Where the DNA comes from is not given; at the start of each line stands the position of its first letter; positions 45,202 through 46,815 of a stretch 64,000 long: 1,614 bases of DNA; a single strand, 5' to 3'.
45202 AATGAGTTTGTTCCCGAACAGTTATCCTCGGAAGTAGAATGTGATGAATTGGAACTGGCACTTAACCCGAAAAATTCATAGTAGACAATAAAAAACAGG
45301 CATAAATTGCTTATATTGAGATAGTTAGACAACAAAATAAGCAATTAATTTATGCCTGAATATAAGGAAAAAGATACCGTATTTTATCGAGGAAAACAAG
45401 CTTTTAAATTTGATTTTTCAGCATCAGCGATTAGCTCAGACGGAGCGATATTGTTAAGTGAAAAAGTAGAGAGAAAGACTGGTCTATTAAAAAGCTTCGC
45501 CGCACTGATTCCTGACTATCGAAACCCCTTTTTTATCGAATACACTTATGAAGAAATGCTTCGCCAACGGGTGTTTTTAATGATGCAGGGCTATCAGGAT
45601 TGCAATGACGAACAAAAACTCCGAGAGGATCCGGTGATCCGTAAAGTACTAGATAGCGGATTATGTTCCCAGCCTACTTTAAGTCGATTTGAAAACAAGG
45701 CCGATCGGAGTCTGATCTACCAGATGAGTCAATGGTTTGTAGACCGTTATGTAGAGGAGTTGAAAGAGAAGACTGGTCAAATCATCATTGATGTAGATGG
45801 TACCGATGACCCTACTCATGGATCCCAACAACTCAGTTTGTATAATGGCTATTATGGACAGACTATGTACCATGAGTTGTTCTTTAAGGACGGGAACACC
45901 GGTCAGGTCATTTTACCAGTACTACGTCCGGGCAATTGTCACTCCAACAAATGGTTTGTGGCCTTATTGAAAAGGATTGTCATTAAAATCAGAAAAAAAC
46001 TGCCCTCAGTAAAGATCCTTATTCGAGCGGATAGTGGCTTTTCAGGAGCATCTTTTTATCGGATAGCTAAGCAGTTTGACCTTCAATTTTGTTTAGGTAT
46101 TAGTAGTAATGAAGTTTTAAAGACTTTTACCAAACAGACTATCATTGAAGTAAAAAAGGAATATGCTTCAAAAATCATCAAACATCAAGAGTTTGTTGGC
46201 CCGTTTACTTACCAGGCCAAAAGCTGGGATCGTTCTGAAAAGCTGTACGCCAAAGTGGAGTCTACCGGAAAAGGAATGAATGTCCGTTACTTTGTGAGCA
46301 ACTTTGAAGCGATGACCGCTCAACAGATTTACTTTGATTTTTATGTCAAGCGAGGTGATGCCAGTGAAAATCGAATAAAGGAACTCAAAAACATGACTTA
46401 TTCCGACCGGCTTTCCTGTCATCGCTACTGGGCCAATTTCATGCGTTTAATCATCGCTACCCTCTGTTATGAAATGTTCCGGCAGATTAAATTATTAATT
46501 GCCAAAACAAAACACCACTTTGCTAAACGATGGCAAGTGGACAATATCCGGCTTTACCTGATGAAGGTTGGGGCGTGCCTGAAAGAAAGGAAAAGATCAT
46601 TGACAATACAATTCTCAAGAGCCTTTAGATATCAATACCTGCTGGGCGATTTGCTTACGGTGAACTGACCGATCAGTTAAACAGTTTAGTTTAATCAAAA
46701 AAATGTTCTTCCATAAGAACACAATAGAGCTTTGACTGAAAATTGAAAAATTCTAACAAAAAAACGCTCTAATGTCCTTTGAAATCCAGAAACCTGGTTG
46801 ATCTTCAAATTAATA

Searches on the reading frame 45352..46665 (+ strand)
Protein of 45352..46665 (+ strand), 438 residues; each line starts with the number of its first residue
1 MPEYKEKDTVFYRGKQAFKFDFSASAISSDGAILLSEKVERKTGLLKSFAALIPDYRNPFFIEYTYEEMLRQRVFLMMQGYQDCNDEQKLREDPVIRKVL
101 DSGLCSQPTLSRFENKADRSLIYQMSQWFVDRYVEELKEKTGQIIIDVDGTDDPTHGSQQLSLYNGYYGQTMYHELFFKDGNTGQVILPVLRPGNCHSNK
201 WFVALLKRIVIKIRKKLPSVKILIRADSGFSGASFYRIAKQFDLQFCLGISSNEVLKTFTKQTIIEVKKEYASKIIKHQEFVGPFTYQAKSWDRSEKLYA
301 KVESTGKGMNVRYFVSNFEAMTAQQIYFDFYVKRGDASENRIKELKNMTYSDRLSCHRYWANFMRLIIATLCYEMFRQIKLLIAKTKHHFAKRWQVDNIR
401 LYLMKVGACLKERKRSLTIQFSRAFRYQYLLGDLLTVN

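Call 11: search_protein_families(library=pfam, proteins=[window:45352-46665:+])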
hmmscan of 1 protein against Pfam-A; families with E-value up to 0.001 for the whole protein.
seq(438 aa): 2 families
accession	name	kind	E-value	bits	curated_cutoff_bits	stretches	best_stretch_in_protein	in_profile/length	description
PF13701.12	DDE_Tnp_1_4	-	1.2e-112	376.8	34.7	1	17-435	8-427/435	Transposase DDE domain group 1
PF01609.27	DDE_Tnp_1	-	9.3e-13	48.8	23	1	142-373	3-198/200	Transposase DDE domain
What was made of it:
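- On piggyBac superfamily: The Pfam scan returned only PF13701 and PF01609 (call 11).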

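Call 12: search_protein_families(library=ncbifam, proteins=[window:45352-46665:+])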
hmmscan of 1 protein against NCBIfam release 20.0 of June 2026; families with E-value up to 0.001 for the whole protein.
seq(438 aa): 1 family
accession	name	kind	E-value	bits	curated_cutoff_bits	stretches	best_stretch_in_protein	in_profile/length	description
NF033539.1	transpos_IS1380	equivalog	5.2e-96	321.8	180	1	19-424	1-418/419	IS1380 family transposase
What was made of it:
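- On IS1380 family: PF13701 376.8 bits, residues 17-435 (calls 11, 12).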

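Call 38: find_homologous_proteins(query=window:45352-46665:+, max_evalue=1e-30)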
Query seq(438 aa) (438 aa): 7859 proteins with E <= 1e-30 among 8000 candidates; the best 120 are listed.
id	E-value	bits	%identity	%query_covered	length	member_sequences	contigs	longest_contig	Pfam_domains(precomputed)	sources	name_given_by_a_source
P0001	2.2e-294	993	100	100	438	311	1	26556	PF13701.13,PF01609.28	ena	-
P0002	5.2e-263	890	86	100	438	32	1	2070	PF13701.13,PF01609.28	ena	-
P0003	9.2e-258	873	86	99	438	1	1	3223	PF13701.13,PF01609.28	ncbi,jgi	-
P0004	1.6e-257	872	85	100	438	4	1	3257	PF13701.13,PF01609.28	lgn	-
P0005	3.2e-257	871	84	100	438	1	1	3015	PF13701.13,PF01609.28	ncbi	-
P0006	3.5e-255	864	85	99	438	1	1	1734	PF13701.13,PF01609.28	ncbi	-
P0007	8.2e-255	863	85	100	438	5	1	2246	PF13701.13,PF01609.28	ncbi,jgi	-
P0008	4.3e-254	861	85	100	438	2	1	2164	PF13701.13,PF01609.28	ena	-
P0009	5.5e-254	860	85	99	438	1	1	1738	PF13701.13,PF01609.28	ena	-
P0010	3.8e-251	851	83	100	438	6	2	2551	PF13701.13,PF01609.28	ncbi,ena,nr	ncbi:MAG: IS1380 family transposase [Cyclobacteriaceae bacterium]|nr:IS1380 family transposase [Cycl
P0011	1.2e-249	846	83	100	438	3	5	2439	PF13701.13,PF01609.28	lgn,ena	-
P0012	4.4e-248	841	83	99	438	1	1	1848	PF13701.13,PF01609.28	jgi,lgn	-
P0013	2.9e-245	832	82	99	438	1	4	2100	PF13701.13,PF01609.28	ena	-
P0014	9.3e-245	830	80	100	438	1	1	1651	PF13701.13,PF01609.28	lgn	-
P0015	8.6e-240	814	78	100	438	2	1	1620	PF13701.13,PF01609.28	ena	-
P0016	2.0e-218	743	85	85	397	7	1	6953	PF13701.13,PF01609.28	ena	-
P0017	2.4e-214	730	84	85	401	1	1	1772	PF13701.13,PF01609.28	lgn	-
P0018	3.0e-209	713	86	81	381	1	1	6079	PF13701.13,PF01609.28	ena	-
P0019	3.8e-193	660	65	99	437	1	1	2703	PF13701.13,PF01609.28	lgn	-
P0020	5.7e-193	659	64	99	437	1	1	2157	PF13701.13,PF01609.28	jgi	jgi:hypothetical protein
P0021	3.4e-192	657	83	79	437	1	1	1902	PF13701.13,PF01609.28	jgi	jgi:Transposase DDE domain group 1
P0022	1.7e-191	655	62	99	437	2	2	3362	PF13701.13,PF01609.28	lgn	-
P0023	4.0e-190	650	62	100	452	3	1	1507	PF13701.13,PF01609.28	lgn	-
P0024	2.6e-186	637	61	100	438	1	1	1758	PF13701.13,PF01609.28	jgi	jgi:hypothetical protein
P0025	6.1e-185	633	61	99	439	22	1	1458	PF13701.13,PF01609.28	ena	-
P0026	1.6e-184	632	61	100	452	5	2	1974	PF13701.13,PF01609.28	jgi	jgi:hypothetical protein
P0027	4.1e-184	630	61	100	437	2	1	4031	PF13701.13,PF01609.28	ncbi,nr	ncbi:MAG: IS1380 family transposase [Chloroflexia bacterium]|nr:IS1380 family transposase [Chlorofle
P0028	6.4e-183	626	63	98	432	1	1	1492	PF13701.13,PF01609.28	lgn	-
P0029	6.5e-183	626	61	99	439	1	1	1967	PF13701.13,PF01609.28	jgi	jgi:hypothetical protein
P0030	1.3e-180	619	60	100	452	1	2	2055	PF13701.13,PF01609.28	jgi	jgi:hypothetical protein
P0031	8.4e-179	613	60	100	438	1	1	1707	PF13701.13,PF01609.28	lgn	-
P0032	1.1e-177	609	59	98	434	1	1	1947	PF13701.13,PF01609.28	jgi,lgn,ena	-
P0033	3.6e-176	604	60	98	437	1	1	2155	PF13701.13,PF01609.28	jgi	-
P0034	5.3e-174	597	58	100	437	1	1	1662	PF13701.13,PF01609.28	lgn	-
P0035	1.9e-172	592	59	98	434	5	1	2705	PF13701.13,PF01609.28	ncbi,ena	-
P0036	7.3e-172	590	60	96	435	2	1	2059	PF13701.13,PF01609.28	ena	-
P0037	6.5e-171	587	59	98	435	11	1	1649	PF13701.13,PF01609.28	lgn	-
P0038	9.2e-171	586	59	98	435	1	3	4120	PF13701.13,PF01609.28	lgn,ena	-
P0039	1.2e-168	579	58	98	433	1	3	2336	PF13701.13,PF01609.28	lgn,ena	-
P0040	2.0e-168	579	86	66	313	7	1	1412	PF13701.13,PF01609.28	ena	-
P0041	3.3e-168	578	60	98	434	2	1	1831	PF13701.13,PF01609.28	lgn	-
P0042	2.3e-167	575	57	99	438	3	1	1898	PF13701.13,PF01609.28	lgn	-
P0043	9.2e-167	573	58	98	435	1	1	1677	PF13701.13,PF01609.28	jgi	-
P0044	2.3e-166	572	57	98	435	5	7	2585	PF13701.13,PF01609.28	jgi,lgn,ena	-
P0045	3.2e-166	571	57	98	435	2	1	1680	PF13701.13,PF01609.28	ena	-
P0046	2.4e-165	568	56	98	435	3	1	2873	PF13701.13,PF01609.28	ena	-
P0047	3.5e-164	565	57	98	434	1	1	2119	PF13701.13,PF01609.28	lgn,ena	-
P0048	3.7e-164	565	57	98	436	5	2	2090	PF13701.13,PF01609.28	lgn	-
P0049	6.4e-164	564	56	98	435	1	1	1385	PF13701.13,PF01609.28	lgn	-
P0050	8.6e-164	563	58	96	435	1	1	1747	PF13701.13,PF01609.28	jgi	jgi:hypothetical protein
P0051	3.3e-163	561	59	98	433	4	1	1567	PF13701.13,PF01609.28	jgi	-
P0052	5.5e-163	561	56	98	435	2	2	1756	PF13701.13,PF01609.28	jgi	-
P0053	9.1e-163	560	56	97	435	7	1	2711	PF13701.13,PF01609.28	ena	-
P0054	1.8e-162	559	58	96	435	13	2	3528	PF13701.13,PF01609.28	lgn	-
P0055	8.3e-162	557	57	98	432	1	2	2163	PF13701.13,PF01609.28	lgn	-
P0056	1.6e-161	556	57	98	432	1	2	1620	PF13701.13,PF01609.28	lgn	-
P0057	2.1e-161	555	59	96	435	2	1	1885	PF13701.13,PF01609.28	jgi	jgi:hypothetical protein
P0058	2.3e-161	555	57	98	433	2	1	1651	PF13701.13,PF01609.28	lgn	-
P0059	7.5e-161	554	56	99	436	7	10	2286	PF13701.13,PF01609.28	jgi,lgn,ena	-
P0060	8.2e-161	553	58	96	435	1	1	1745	PF13701.13,PF01609.28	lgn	-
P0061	1.1e-160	553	56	98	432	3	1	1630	PF13701.13,PF01609.28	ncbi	-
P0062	1.1e-160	553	57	98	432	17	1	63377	PF13701.13,PF01609.28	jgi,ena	-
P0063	1.7e-160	552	58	96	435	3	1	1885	PF13701.13,PF01609.28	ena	-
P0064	1.7e-160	552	57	98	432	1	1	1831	PF13701.13,PF01609.28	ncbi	-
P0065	3.0e-160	552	58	98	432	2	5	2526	PF13701.13,PF01609.28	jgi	-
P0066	6.8e-160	550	58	98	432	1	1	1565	PF13701.13,PF01609.28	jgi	-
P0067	7.8e-160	550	57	99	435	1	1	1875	PF13701.13,PF01609.28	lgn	-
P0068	8.3e-160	550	57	98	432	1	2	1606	PF13701.13,PF01609.28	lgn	-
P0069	9.6e-160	550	56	98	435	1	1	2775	PF13701.13,PF01609.28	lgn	-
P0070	1.7e-159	549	55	96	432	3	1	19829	PF13701.13,PF01609.28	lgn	-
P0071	1.7e-159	549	58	98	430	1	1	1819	PF13701.13,PF01609.28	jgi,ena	-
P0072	1.7e-159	549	57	98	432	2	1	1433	PF13701.13,PF01609.28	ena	-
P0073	2.2e-159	549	55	98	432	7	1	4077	PF13701.13,PF01609.28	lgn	-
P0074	2.3e-159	549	58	98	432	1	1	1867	PF13701.13,PF01609.28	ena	-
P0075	2.8e-159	548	56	98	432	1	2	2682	PF13701.13,PF01609.28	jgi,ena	-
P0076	4.6e-159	548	55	98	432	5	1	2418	PF13701.13,PF01609.28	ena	-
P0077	6.9e-159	547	55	98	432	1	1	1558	PF13701.13,PF01609.28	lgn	-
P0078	7.0e-159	547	56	98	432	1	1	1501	PF13701.13,PF01609.28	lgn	-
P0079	7.1e-159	547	56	98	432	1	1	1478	PF13701.13,PF01609.28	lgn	-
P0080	8.4e-159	547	58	96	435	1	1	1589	PF13701.13,PF01609.28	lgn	-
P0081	9.5e-159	547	56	98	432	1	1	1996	PF13701.13,PF01609.28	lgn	-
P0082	9.5e-159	547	55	98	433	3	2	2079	PF13701.13,PF01609.28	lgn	-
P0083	9.9e-159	547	55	98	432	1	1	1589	PF13701.13,PF01609.28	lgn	-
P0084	1.0e-158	547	58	98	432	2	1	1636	PF13701.13,PF01609.28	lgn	-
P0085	1.1e-158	546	57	99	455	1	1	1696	PF13701.13,PF01609.28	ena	-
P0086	1.6e-158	546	55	98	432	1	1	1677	PF13701.13,PF01609.28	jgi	jgi:hypothetical protein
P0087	1.6e-158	546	58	96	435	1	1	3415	PF13701.13,PF01609.28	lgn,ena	-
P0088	1.6e-158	546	55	98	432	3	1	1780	PF13701.13,PF01609.28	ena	-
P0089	1.7e-158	546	56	98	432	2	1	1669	PF13701.13,PF01609.28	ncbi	-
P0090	1.7e-158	546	56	98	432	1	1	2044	PF13701.13,PF01609.28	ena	-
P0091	1.8e-158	546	56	98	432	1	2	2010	PF13701.13,PF01609.28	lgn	-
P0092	1.9e-158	546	56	98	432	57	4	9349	PF13701.13,PF01609.28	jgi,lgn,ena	jgi:hypothetical protein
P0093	1.9e-158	546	56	98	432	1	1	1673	PF13701.13,PF01609.28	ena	-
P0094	1.9e-158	546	54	98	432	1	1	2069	PF13701.13,PF01609.28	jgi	jgi:hypothetical protein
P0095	2.7e-158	545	55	98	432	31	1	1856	PF13701.13,PF01609.28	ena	-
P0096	2.7e-158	545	58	98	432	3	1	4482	PF13701.13,PF01609.28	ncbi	ncbi:IS1380 family transposase [Lutibacter sp.]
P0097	3.0e-158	545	55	98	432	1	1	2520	PF13701.13,PF01609.28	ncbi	-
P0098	3.4e-158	545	56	99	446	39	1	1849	PF13701.13,PF01609.28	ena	-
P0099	4.0e-158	545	57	98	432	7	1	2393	PF13701.13,PF01609.28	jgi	-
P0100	4.9e-158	544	56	98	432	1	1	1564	PF13701.13,PF01609.28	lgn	-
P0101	5.0e-158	544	58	98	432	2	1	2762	PF13701.13,PF01609.28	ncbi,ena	-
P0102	5.3e-158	544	58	98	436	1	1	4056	PF13701.13,PF01609.28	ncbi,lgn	-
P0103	6.5e-158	544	54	100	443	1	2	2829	PF13701.13,PF01609.28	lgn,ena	-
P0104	6.8e-158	544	56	98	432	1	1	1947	PF13701.13,PF01609.28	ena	-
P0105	7.0e-158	544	55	98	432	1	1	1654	PF13701.13,PF01609.28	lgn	-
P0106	7.5e-158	544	55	98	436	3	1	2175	PF13701.13,PF01609.28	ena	-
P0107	8.8e-158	544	57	98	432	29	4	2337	PF13701.13,PF01609.28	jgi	jgi:hypothetical protein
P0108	9.1e-158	543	55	98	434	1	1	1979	PF13701.13,PF01609.28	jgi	-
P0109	1.1e-157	543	56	98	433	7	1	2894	PF13701.13,PF01609.28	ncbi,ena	-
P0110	1.2e-157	543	56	98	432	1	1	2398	PF13701.13,PF01609.28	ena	-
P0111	1.2e-157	543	57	98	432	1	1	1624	PF13701.13,PF01609.28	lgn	-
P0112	1.2e-157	543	57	98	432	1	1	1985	PF13701.13,PF01609.28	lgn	-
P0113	1.2e-157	543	52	98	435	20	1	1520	PF13701.13,PF01609.28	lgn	-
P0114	1.3e-157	543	57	98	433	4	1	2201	PF13701.13,PF01609.28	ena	-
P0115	1.3e-157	543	54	98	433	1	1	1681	PF13701.13,PF01609.28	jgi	jgi:DNA-binding transcriptional MerR regulator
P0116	1.3e-157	543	56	98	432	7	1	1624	PF13701.13,PF01609.28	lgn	-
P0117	1.5e-157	543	53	99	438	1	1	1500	PF13701.13,PF01609.28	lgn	-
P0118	1.6e-157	543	57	98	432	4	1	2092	PF13701.13,PF01609.28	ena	-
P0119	1.6e-157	543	55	98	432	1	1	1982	PF13701.13,PF01609.28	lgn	-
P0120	2.0e-157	542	57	98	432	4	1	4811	PF13701.13,PF01609.28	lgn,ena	-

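Call 39: find_encoding_contigs(protein=P0001, flank=10000, max_places=10)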
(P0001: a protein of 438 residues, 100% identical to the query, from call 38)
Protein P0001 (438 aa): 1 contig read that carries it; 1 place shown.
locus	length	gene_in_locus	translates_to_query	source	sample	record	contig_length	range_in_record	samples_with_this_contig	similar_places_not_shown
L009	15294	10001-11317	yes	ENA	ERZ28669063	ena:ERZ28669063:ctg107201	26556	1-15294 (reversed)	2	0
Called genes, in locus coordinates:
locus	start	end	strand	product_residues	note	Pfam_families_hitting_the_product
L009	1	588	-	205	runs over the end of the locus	PF13701:DDE_Tnp_1_4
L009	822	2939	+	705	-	PF12704:MacB_PCD, PF02687:FtsX, PF12704:MacB_PCD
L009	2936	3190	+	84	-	-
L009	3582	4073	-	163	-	-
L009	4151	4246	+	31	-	-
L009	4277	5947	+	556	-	PF02652:Lactate_perm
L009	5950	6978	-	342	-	PF12762:DDE_Tnp_IS1595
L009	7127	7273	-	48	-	-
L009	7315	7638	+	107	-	PF01906:YbjQ_1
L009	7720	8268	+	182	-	PF00156:Pribosyltran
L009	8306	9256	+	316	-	PF02729:OTCace_N, PF00185:OTCace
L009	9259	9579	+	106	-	-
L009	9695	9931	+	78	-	-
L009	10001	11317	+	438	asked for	PF13701:DDE_Tnp_1_4, PF01609:DDE_Tnp_1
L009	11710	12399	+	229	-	PF03372:Exo_endo_phos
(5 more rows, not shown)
